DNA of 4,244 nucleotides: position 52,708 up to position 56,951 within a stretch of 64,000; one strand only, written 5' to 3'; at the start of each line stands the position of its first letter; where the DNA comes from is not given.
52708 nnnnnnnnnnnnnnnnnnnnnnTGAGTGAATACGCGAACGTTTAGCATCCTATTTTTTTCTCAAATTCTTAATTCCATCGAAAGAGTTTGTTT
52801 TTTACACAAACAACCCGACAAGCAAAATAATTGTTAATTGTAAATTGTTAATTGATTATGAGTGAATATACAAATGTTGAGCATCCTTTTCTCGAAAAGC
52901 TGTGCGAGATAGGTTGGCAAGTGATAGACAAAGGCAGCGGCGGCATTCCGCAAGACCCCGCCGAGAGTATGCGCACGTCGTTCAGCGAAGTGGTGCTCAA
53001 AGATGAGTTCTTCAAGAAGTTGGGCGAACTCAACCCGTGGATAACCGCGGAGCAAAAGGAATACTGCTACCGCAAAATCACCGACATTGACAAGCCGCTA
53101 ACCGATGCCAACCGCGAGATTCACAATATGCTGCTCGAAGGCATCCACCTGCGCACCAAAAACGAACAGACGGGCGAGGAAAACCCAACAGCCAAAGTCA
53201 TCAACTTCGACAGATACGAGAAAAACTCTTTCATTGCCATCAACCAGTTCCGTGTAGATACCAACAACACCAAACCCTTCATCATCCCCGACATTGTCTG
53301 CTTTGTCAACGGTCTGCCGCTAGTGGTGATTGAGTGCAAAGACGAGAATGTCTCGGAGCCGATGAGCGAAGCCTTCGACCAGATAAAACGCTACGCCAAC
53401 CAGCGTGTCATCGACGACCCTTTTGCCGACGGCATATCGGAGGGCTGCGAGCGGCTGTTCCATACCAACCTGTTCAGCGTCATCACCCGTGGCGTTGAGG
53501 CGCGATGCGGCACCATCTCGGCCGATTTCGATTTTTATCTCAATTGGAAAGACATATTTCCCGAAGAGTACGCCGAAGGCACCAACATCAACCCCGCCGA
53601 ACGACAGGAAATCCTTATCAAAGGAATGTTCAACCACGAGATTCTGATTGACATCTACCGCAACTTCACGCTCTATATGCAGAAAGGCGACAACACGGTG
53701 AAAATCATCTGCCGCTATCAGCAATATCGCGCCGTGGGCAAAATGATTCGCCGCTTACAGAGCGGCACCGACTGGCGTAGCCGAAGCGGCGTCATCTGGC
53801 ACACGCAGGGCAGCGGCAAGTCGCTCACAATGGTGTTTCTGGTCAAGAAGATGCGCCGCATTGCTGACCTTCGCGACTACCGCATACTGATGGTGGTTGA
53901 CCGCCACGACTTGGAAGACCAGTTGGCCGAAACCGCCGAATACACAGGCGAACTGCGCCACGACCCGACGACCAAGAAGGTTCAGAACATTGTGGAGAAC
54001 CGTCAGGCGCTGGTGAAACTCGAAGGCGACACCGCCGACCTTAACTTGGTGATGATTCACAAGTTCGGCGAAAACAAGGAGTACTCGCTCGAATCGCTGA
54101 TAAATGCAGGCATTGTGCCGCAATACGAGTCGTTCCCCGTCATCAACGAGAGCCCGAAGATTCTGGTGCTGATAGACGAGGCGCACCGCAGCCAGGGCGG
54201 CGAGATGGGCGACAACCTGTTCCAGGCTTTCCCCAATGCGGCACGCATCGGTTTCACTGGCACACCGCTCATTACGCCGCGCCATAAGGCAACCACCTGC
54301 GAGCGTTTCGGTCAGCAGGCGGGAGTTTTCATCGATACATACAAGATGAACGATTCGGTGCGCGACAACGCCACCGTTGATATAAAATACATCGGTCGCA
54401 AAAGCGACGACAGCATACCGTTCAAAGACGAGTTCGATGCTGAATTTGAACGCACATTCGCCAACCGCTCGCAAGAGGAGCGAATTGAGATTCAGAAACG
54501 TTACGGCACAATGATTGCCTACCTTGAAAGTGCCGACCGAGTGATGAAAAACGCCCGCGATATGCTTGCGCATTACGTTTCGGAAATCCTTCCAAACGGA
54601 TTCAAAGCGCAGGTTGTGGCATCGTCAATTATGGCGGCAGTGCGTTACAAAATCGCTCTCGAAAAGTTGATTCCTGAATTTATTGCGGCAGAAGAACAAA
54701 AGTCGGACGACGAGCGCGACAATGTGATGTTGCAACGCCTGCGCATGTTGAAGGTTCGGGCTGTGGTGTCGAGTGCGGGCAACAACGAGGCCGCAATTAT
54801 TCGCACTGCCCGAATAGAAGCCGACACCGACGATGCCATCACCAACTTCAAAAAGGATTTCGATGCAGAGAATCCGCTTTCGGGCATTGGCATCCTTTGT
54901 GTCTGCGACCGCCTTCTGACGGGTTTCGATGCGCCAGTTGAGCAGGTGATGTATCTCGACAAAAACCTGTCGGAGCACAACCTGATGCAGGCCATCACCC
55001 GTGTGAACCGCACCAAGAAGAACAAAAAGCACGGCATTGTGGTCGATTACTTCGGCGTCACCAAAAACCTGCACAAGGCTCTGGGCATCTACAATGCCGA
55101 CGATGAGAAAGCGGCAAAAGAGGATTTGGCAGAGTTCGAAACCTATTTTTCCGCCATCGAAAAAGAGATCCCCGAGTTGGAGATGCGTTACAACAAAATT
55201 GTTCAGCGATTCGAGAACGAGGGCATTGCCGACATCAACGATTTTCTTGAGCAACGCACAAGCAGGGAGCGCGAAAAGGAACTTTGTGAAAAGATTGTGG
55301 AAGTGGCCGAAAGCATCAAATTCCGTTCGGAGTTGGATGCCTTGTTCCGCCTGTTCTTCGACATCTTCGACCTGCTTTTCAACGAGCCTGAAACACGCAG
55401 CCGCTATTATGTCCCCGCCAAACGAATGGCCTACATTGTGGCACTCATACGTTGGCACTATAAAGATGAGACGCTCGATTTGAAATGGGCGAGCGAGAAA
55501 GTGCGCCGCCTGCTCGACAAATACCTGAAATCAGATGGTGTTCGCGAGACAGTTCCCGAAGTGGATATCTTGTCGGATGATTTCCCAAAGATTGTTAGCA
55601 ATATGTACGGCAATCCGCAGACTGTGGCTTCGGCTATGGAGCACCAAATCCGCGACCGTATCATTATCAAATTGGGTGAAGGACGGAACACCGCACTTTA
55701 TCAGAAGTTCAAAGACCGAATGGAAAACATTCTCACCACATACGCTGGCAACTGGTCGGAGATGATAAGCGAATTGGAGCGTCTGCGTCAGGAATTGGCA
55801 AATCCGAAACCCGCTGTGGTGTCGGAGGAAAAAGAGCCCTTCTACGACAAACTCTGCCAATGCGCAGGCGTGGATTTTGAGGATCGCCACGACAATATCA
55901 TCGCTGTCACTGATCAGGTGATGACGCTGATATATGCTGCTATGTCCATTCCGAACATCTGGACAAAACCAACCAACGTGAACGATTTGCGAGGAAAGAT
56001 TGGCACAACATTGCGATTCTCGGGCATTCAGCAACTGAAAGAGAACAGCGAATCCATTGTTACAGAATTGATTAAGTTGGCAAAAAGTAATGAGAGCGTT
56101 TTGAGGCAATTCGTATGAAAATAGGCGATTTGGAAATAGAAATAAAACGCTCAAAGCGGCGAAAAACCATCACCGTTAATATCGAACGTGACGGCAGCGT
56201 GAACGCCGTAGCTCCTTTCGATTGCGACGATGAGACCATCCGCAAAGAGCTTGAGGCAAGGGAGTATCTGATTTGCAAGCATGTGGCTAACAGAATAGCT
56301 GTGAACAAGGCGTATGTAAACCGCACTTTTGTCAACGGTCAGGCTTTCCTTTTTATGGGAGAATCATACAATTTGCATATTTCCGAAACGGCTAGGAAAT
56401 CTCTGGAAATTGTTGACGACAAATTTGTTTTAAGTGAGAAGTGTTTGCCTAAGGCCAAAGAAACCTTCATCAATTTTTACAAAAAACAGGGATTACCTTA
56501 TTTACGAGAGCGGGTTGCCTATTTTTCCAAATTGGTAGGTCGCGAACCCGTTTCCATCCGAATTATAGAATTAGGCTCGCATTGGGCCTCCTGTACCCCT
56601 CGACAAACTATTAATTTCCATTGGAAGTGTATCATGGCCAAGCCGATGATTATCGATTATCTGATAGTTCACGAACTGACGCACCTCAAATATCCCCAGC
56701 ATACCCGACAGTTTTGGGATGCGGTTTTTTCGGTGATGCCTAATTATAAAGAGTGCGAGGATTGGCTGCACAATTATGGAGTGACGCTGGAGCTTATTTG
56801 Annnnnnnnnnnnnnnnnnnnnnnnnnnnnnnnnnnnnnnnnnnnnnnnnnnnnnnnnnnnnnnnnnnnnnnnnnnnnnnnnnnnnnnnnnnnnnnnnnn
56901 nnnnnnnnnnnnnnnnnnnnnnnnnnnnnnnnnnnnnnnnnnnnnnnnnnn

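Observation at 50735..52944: The hsdR promoter and 5' end is present in three copies that bracket the ATPase-nuclease cassette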

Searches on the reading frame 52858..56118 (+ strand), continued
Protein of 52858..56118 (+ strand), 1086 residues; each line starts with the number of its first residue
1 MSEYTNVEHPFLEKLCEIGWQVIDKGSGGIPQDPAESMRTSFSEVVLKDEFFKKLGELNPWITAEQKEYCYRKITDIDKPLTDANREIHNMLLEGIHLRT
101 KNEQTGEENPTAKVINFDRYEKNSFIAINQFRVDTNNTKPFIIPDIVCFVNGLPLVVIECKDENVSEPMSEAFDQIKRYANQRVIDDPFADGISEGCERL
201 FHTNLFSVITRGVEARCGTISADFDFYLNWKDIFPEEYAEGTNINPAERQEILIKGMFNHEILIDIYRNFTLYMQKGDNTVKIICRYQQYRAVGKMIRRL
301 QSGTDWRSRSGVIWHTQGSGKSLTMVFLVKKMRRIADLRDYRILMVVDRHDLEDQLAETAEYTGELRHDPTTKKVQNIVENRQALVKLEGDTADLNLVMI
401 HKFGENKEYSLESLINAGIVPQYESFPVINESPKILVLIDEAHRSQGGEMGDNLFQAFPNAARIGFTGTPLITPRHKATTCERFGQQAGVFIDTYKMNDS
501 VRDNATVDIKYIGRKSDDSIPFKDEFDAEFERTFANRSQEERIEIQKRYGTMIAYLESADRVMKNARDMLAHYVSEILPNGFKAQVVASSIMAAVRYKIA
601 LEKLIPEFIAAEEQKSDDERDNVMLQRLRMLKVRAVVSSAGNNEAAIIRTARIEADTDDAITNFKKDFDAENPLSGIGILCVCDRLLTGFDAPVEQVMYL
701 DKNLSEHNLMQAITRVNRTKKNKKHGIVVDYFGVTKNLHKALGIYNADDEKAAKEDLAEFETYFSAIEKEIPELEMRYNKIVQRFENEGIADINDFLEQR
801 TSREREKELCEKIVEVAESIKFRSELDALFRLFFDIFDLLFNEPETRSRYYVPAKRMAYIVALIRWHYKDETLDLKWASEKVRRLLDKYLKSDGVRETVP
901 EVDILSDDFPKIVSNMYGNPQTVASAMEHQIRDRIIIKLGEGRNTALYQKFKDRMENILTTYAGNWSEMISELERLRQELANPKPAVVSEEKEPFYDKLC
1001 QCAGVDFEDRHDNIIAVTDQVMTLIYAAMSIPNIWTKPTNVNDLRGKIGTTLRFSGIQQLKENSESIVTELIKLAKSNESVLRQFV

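Call 35: search_protein_families(library=pfam, proteins=[L012:4456-5310:+, L012:7209-8054:+, L013:6045-6590:+, L013:7408-9354:+, L014:7943-8806:+, L015:6908-8125:+, L016:6287-7639:+, L017:8193-9938:+], max_evalue=0.001)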
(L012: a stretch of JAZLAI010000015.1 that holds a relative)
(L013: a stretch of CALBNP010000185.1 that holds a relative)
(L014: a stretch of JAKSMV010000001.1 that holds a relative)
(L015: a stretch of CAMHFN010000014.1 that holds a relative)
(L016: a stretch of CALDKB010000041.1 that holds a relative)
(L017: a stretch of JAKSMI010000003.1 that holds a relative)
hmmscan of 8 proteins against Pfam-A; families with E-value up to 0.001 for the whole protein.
L012:4456-5310:+ (284 aa): 0 families

L012:7209-8054:+ (281 aa): 0 families

L013:6045-6590:+ (181 aa): 2 families
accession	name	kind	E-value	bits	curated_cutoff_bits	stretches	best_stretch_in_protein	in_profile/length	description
PF13676.11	TIR_2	-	3.3e-13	50.6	28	1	25-133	1-103/122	TIR domain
PF08937.16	ThsB_TIR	-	2.3e-09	38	21.2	1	26-109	1-85/100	Thoeris protein ThsB, TIR-like domain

L013:7408-9354:+ (648 aa): 4 families
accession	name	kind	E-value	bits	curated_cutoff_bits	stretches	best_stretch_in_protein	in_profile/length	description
PF18163.6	LD_cluster2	-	1.2e-78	264.8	25.3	1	370-625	3-264/264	SLOG cluster2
PF13676.11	TIR_2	-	3.5e-11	44.1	28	1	166-250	2-89/122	TIR domain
PF18185.7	STALD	-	0.00018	21.5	24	1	505-608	104-204/211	Sir2- and TIR-associating SLOG family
PF08937.16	ThsB_TIR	-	0.00066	20.5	21.2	0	166-251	1-94/100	Thoeris protein ThsB, TIR-like domain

L014:7943-8806:+ (287 aa): 1 family
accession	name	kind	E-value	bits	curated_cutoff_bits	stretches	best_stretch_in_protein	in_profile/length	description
PF00753.33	Lactamase_B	-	2.5e-06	28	22.7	1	23-205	13-176/196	Metallo-beta-lactamase superfamily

L015:6908-8125:+ (405 aa): 2 families
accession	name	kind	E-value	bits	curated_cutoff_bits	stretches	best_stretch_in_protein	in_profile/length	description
PF00753.33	Lactamase_B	-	9.9e-10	39.1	22.7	1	26-86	15-70/196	Metallo-beta-lactamase superfamily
PF12706.13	Lactamase_B_2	-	2.1e-06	27.9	27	1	29-105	3-77/200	Beta-lactamase superfamily domain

L016:6287-7639:+ (450 aa): 0 families

L017:8193-9938:+ (581 aa): 2 families
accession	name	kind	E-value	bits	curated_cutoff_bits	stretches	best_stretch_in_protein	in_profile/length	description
PF03235.19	GmrSD_N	-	1.9e-41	142.8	33.2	1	11-237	1-198/199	GmrSD restriction endonuclease, N-terminal domain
PF07510.16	GmrSD_C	-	5.7e-07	30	23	1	429-565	4-136/138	GmrSD restriction endonucleases, C-terminal domain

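Call 53: search_protein_families(library=ncbifam, proteins=[L015:9483-10004:+], max_evalue=0.01)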
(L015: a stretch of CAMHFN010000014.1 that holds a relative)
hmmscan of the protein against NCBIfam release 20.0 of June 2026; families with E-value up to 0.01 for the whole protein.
L015:9483-10004:+ (173 aa): 0 families

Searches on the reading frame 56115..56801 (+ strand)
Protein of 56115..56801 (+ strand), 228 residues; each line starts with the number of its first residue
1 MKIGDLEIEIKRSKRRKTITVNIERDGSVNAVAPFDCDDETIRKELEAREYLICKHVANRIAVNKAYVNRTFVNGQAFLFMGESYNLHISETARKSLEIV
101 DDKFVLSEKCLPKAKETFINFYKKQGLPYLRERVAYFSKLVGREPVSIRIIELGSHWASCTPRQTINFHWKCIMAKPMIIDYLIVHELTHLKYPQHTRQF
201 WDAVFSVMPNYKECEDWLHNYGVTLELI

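Call 4: search_protein_families(library=pfam, proteins=[window:56115-56801:+], max_evalue=0.01)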
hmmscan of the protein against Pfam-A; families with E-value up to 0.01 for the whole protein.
window:56115-56801:+ (228 aa): 2 families
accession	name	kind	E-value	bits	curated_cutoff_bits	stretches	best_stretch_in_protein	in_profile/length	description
PF01863.23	YgjP-like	-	3e-48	165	26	1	17-220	1-206/207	YgjP-like, metallopeptidase domain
PF08325.16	WLM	-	0.0054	17.3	26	1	183-206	86-109/190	WLM domain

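Call 7: search_protein_families(library=padloc, proteins=[window:56115-56801:+], max_evalue=0.01)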
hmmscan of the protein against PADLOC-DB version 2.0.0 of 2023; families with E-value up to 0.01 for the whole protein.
window:56115-56801:+ (228 aa): 0 families
